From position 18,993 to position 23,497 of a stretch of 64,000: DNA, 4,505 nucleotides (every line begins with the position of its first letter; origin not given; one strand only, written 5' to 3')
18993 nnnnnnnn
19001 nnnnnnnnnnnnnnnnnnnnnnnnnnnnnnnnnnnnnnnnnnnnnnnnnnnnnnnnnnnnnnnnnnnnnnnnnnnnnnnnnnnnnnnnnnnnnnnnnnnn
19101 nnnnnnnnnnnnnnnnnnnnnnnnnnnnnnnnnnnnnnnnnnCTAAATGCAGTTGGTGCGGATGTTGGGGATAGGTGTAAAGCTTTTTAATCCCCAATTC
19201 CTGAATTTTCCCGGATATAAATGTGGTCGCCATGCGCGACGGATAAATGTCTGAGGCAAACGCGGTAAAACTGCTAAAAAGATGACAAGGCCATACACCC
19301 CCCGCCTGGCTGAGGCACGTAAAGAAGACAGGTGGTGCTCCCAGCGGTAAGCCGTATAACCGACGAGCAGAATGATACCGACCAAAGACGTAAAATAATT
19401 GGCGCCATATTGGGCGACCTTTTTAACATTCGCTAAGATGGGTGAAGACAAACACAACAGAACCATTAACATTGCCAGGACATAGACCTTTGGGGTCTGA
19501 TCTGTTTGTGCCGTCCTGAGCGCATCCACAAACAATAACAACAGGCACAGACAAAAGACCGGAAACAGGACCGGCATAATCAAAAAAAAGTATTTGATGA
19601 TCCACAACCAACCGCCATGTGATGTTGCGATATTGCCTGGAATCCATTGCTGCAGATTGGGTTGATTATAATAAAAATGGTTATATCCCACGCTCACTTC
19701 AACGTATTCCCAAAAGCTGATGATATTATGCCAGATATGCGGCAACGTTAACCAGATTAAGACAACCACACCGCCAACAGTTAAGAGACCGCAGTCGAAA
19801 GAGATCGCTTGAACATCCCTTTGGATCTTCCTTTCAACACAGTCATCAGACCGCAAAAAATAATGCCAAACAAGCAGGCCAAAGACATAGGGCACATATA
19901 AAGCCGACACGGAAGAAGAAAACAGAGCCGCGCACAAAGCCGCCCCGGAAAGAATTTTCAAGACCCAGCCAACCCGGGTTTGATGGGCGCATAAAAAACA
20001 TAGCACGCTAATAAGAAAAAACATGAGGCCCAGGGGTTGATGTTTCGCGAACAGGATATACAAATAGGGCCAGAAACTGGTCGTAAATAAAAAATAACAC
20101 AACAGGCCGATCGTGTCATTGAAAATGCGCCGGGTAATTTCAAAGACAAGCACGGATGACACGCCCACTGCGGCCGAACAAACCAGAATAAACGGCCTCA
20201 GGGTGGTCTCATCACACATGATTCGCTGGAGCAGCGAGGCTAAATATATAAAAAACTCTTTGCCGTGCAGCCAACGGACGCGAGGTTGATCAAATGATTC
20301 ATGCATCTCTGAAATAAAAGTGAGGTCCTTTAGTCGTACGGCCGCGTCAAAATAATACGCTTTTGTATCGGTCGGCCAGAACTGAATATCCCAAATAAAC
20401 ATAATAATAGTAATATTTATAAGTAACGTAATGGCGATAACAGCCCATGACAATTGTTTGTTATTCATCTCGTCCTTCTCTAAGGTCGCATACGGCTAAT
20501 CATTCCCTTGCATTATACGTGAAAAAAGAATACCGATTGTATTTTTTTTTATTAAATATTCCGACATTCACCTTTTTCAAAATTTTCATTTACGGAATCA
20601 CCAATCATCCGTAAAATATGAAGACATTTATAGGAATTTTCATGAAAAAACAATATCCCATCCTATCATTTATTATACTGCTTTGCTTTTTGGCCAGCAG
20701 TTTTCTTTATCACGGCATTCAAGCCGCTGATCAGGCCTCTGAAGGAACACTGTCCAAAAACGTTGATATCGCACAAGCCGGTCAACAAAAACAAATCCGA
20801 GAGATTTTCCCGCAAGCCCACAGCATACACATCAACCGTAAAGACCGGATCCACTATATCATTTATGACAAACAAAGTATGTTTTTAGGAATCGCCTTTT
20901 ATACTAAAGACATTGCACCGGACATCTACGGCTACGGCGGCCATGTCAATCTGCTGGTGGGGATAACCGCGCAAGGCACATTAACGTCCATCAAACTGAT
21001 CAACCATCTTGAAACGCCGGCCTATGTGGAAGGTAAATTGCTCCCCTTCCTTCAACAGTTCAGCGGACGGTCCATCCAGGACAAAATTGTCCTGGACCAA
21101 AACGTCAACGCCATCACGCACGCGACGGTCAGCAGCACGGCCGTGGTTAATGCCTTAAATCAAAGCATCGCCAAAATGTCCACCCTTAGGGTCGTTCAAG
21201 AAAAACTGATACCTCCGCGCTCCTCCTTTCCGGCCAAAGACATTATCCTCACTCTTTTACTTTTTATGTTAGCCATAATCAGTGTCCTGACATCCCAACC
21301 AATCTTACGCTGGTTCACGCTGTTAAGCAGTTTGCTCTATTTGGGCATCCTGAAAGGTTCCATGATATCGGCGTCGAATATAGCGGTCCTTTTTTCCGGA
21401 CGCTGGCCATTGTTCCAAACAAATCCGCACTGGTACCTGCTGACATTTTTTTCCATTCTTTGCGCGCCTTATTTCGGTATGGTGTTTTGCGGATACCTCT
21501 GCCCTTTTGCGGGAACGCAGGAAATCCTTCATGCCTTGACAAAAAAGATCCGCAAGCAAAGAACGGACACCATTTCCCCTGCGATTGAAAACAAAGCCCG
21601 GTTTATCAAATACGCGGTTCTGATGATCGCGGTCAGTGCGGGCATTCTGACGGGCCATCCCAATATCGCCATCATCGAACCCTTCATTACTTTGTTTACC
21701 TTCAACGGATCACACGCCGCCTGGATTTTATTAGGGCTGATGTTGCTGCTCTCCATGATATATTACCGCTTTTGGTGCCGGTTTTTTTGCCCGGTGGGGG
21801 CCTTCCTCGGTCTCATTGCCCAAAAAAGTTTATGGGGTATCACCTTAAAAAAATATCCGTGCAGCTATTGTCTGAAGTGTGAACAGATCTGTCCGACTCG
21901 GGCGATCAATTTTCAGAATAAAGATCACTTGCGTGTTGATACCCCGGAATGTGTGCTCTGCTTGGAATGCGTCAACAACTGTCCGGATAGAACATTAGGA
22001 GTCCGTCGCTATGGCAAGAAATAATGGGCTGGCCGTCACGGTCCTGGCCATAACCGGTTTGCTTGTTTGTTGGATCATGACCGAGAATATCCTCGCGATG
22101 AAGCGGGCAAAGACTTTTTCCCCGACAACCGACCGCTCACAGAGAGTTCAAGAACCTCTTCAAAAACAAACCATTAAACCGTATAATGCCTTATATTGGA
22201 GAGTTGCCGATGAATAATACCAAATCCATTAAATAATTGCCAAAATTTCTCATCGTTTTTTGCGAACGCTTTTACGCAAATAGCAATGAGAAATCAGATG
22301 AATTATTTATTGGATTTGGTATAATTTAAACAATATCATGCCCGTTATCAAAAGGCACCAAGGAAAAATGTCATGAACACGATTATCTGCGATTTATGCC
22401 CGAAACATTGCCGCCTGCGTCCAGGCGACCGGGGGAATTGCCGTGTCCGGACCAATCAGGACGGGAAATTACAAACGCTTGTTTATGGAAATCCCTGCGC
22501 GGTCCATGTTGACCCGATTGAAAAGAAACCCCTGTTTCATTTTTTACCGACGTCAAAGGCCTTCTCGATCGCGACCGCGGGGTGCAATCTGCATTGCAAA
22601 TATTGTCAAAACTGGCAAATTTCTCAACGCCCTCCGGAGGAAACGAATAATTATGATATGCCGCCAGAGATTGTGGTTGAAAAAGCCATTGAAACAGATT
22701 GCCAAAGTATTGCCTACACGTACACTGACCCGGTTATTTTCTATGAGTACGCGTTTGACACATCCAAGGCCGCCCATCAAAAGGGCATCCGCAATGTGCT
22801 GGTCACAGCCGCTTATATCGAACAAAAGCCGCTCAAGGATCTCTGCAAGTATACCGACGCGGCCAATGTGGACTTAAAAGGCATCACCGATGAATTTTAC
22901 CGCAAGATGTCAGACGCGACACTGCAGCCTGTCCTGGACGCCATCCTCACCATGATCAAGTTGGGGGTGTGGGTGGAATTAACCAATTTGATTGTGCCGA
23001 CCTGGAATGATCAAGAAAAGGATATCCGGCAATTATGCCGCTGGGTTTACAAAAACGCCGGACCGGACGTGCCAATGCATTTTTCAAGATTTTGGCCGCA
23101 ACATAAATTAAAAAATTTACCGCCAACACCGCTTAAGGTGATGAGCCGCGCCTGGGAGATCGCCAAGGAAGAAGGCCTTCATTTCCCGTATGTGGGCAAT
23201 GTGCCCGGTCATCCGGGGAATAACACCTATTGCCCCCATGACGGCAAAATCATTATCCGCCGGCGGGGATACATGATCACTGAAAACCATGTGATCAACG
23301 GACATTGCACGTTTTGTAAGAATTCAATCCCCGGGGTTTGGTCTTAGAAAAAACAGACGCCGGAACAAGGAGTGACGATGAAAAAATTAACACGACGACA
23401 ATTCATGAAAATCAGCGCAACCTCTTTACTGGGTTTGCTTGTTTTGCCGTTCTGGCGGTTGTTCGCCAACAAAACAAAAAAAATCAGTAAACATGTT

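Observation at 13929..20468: Third YfhO+TPR module embedded in a tightly coupled 7-gene operon with an ArnT/PMT-like membrane protein and four uncharacterised secreted or anchored proteins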

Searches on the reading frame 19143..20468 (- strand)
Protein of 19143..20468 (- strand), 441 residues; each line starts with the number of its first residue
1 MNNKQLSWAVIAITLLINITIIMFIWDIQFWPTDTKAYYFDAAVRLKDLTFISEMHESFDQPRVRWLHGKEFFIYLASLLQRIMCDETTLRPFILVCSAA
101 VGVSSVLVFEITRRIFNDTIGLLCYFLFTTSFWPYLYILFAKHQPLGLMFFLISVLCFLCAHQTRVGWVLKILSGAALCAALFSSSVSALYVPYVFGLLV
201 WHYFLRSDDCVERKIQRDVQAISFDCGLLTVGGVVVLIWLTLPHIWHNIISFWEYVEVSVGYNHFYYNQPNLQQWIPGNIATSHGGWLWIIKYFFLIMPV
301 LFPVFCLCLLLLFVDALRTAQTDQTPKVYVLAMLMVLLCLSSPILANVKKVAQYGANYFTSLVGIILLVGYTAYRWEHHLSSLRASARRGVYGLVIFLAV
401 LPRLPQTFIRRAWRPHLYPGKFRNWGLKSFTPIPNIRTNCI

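Call 5: search_protein_families(library=pfam, proteins=[window:19143-20468:-], max_evalue=0.1)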
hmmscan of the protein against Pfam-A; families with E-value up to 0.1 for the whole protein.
window:19143-20468:- (441 aa): 1 family
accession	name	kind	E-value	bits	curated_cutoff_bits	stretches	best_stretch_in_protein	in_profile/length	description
PF13231.12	PMT_2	-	5.6e-07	30.3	26.1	1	75-203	8-133/160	Dolichyl-phosphate-mannose-protein mannosyltransferase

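Call 6: search_protein_families(library=ncbifam, proteins=[window:19143-20468:-], max_evalue=0.1)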
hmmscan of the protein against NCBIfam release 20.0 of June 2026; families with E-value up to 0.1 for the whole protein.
window:19143-20468:- (441 aa): 0 families

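Call 57: list_cluster_members(proteins=[window:19143-20468:-, window:18724-19233:-, window:18374-18727:-, L001:7866-9998:+, window:17069-17695:-, window:13929-14864:-])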
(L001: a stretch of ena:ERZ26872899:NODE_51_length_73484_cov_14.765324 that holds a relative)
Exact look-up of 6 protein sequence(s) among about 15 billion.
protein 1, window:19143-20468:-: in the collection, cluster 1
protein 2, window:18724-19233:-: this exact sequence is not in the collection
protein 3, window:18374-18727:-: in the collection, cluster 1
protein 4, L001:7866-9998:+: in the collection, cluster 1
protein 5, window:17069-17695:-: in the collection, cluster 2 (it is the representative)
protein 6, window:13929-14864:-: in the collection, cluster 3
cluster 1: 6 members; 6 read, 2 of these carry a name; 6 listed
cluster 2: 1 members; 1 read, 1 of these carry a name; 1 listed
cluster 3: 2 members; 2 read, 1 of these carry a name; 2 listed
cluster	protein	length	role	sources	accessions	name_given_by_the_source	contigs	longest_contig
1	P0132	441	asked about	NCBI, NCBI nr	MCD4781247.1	MAG: glycosyltransferase family 39 protein [Candidatus Omnitrophica bacterium] | glycosyltransferase family 39 protein [Candidatus Omnitrophota bacterium]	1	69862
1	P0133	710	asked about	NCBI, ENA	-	-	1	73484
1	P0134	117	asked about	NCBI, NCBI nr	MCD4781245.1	MAG: hypothetical protein K8S27_11965 [Candidatus Omnitrophica bacterium] | hypothetical protein [Candidatus Omnitrophota bacterium]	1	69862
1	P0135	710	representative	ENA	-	-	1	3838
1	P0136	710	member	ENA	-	-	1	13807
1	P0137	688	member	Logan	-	-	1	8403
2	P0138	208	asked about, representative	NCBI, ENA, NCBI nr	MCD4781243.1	MAG: hypothetical protein K8S27_11955 [Candidatus Omnitrophica bacterium] | hypothetical protein [Candidatus Omnitrophota bacterium]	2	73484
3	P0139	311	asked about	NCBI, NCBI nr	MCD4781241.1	MAG: tetratricopeptide repeat protein [Candidatus Omnitrophica bacterium] | tetratricopeptide repeat protein [Candidatus Omnitrophota bacterium]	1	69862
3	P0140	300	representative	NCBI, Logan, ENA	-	-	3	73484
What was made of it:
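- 18374..20468 (-): One gene for a 710-aa GT39/PMT_2-type GT-C glycosyltransferase. It has about 8-11 TM helices in the first ~420 aa and a C-terminal soluble domain of about 290 aa. In the window it is split into ORFs of 441, 169 and 117 aa by two 19-nt deletions at 19265|19264 and 18789|18788. GenBank names the 441-aa fragment GT39 (call 57).
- On GT39 / Pfam PMT_2 (GT-C710): The NCBI name is 'glycosyltransferase family 39 protein' (call 57).
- Checked: The split ORFs do exist as such in GenBank: MCD4781247.1 (441 aa) and MCD4781245.1 (117 aa) (call 57).
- GenBank holds the fragments as separate proteins (call 57). The GenBank record carries the split, and PGAP called the fragments as proteins (call 57).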

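Call 58: search_protein_families(library=pfam, proteins=[P0133, P0138], max_evalue=1)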
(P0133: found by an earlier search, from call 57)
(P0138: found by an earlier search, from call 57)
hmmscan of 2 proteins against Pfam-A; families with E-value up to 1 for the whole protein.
P0133 (710 aa): 1 family
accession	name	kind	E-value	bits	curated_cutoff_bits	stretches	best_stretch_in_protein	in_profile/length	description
PF13231.12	PMT_2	-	1.1e-06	29.4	26.1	1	75-203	8-133/160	Dolichyl-phosphate-mannose-protein mannosyltransferase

P0138 (208 aa): 3 families
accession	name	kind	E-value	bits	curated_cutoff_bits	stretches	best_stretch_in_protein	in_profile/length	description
PF18719.7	ArlS_N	-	0.00061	20.5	27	1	112-201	14-104/140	ArlS sensor domain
PF00582.32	Usp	-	0.0026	18.8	24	1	12-81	33-106/141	Universal stress protein family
PF18246.6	OST_IS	-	0.14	12.6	25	1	16-86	7-79/91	Oligosaccharyltransferase Insert domain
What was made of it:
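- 18374..20468 (-): Pfam PMT_2 is above its cut-off (calls 5, 58).
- Closest known: GT39/GT83 PMT_2 enzymes. Same: It is a multi-pass membrane protein with a C-terminal outer domain (calls 5, 57, 58).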

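Call 59: search_solved_structures(query=P0133, max_evalue=1)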
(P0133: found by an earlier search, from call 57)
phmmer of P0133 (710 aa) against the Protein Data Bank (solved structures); distinct sequences matched with E-value up to 1: 3.
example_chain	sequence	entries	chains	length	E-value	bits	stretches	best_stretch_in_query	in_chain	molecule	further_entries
5d3m_C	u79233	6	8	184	0.13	13.8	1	111-203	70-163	S-component for folate | Conserved hypothetical membrane protein | Folate family ECF transporter S component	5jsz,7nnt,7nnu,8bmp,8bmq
7deg_B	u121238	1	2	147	0.5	11.9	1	541-596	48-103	Cytochrome oxidase subunit II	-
5d0y_A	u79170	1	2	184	0.53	11.8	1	111-203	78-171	Conserved hypothetical membrane protein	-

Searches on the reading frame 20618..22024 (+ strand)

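Call 5: search_protein_families(library=pfam, proteins=[window:20618-22024:+], max_evalue=0.1)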
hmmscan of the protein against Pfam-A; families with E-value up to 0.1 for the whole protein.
window:20618-22024:+ (468 aa): 10 families
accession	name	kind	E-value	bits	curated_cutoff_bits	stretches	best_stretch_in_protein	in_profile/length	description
PF04205.19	FMN_bind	-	1.6e-13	51.6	22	1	105-184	1-76/77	FMN-binding domain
PF12801.12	Fer4_5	-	2.9e-11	43.6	22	2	268-313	1-47/48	4Fe-4S binding domain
PF00037.32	Fer4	-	5.1e-06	26.5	21.1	2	415-430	8-23/24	4Fe-4S binding domain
PF14697.11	Fer4_21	-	2.8e-05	24.6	35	1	414-456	7-52/59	4Fe-4S dicluster domain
PF13187.11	Fer4_9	-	7.4e-05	23.1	27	1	415-458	2-50/52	4Fe-4S dicluster domain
PF12838.12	Fer4_7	-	0.00011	23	27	1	415-456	2-49/52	4Fe-4S dicluster domain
PF13237.11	Fer4_10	-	0.00052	20.3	25.5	1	414-456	8-53/53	4Fe-4S dicluster domain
PF25160.1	LdpA_Fe-S-bd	-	0.004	17.3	27.6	1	417-460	4-43/49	LdpA Fe-S cluster-binding domain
PF17401.7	DUF5407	-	0.064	13.9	25.3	0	138-188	19-69/74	Family of unknown function (DUF5407)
PF13484.11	Fer4_16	-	0.07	14.4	30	0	415-433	2-20/66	4Fe-4S double cluster binding domain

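Call 6: search_protein_families(library=ncbifam, proteins=[window:20618-22024:+], max_evalue=0.1)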
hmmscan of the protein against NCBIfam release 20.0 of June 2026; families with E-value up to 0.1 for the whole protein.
window:20618-22024:+ (468 aa): 63 families (the best 25 are shown)
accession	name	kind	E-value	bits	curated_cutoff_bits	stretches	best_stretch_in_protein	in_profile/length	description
NF046105.1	TransRegNosR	equivalog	1.8e-31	109.1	1000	2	211-451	411-661/680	transcriptional regulator NosR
TIGR02163.1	napH_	subfamily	4.5e-26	91.9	213.05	1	286-462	77-253/255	NapH/MauN family ferredoxin-type protein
NF007013.0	PRK09477.1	equivalog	1.4e-22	80.1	234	1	287-462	101-276/286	quinol dehydrogenase ferredoxin subunit NapH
TIGR01947.1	rnfG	subfamily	1.6e-14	54.4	102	1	25-185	17-183/187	RnfABCDGE type electron transport complex subunit G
NF045876.1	RnfG_DVU2794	exception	3.8e-10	39.6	205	1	90-190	83-182/190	RnfABCDGE type electron transport complex subunit G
NF041840.1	rnfG_Methano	equivalog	3.1e-09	36.7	230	1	56-188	45-185/189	Rnf electron transport complex subunit RnfG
NF002519.0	PRK01908.1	equivalog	7e-09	35.6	178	1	84-191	83-196/209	electron transport complex subunit RsxG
NF042909.1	FMH_DH_FwdF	exception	1.5e-08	34.1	375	1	386-465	232-316/336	tungsten-dependent formylmethanofuran dehydrogenase subunit FwdF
NF043039.1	HgcAB_like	equivalog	2e-08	34.2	285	1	330-460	215-349/350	HgcAB-like fusion protein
NF038196.1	ferrodoxin_EFR1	subfamily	3.5e-07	30.5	75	1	414-460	185-229/242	EFR1 family ferrodoxin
NF040864.1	HgcB_ferredoxin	equivalog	4.4e-07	29.6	99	1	408-463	9-64/93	mercury methylation ferredoxin HgcB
TIGR04270.1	Rama_corrin_act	subfamily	9.6e-07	27.5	500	1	410-463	475-530/534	methylamine methyltransferase corrinoid protein reductive activase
NF045874.1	Vhu_polyferre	exception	9.2e-06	24.6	600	1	402-458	185-241/381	F420-non-reducing hydrogenase associated-polyferredoxin VhuB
NF048010.1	SfplDhtActHpsHDes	equivalog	2e-05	23.6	430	1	416-467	61-110/298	(2S)-3-sulfopropanediol dehydratase activating enzyme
NF043069.1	T4HPD_activ_SAM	equivalog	2.5e-05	23.8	425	1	408-459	46-96/299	trans-4-hydroxy-L-proline dehydratase activase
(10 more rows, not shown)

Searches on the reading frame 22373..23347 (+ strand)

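Call 5: search_protein_families(library=pfam, proteins=[window:22373-23347:+], max_evalue=0.1)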
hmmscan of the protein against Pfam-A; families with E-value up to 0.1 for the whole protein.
window:22373-23347:+ (324 aa): 3 families
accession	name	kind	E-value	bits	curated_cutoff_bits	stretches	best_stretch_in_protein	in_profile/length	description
PF04055.27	Radical_SAM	-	1.7e-20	74.3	29.5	1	67-221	3-165/166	Radical SAM superfamily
PF25403.1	zf-C2H2_ZFAND2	-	0.037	14.5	27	0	97-115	19-37/40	ZFAND2A/B-like C2H2 zinc finger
PF13353.11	Fer4_12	-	0.046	14.5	22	1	67-99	11-43/137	4Fe-4S single cluster domain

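Call 6: search_protein_families(library=ncbifam, proteins=[window:22373-23347:+], max_evalue=0.1)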
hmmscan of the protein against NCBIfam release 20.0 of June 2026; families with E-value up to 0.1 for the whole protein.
window:22373-23347:+ (324 aa): 25 families
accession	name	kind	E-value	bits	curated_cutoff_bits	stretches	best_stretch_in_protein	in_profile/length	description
TIGR04337.1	AmmeMemoSam_rS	hypoth_equivalog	1.1e-114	382.9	220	1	3-323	11-333/349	AmmeMemoRadiSam system radical SAM enzyme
TIGR02493.1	PFLA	equivalog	1.4e-13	50.7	231.75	1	65-225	19-183/235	pyruvate formate-lyase-activating protein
TIGR04041.1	activase_YjjW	hypoth_equivalog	3.7e-12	46.2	250.2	1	128-240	127-238/276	YjjW family glycine radical enzyme activase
TIGR02494.1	PFLE_PFLC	subfamily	1.6e-11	44.1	174.35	1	119-230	133-244/293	glycyl-radical enzyme activating protein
NF008356.0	PRK11145.1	equivalog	3.6e-10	39.5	375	1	65-225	24-188/246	pyruvate formate lyase 1-activating protein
NF048010.1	SfplDhtActHpsHDes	equivalog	6e-10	38.4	430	1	119-229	141-253/298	(2S)-3-sulfopropanediol dehydratase activating enzyme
TIGR04003.1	rSAM_BssD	equivalog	4.8e-09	35.8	496.45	1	115-228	133-247/314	[benzylsuccinate synthase]-activating enzyme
TIGR04395.1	cutC_activ_rSAM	equivalog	2.1e-07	30.5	360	1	124-225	144-245/309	choline TMA-lyase-activating enzyme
NF033717.2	HPDL_rSAM_activ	equivalog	2.9e-07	30.1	420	1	113-227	134-250/311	4-hydroxyphenylacetate decarboxylase activase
NF043069.1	T4HPD_activ_SAM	equivalog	3.9e-07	29.7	425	1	119-227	133-241/299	trans-4-hydroxy-L-proline dehydratase activase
TIGR02495.1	NrdG2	equivalog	4.1e-07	29.5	131.15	1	60-228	15-183/193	anaerobic ribonucleoside-triphosphate reductase activating protein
TIGR02666.1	moaA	equivalog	7.5e-07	28.4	284.05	1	68-227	17-182/336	GTP 3',8-cyclase MoaA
NF033719.1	ind_deCO2_activ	equivalog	1.8e-06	27.5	425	1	116-232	136-252/302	indoleacetate decarboxylase activase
NF048008.1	SfplDhtActHpfHKleb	equivalog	9.5e-06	25.1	500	1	118-228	135-245/308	(2S)-3-sulfopropanediol dehydratase activating enzyme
NF045574.1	sacti_mat_StsB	exception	4.5e-05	22.5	625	1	62-202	97-236/466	StsB family radical SAM/SPASM domain sactipeptide maturase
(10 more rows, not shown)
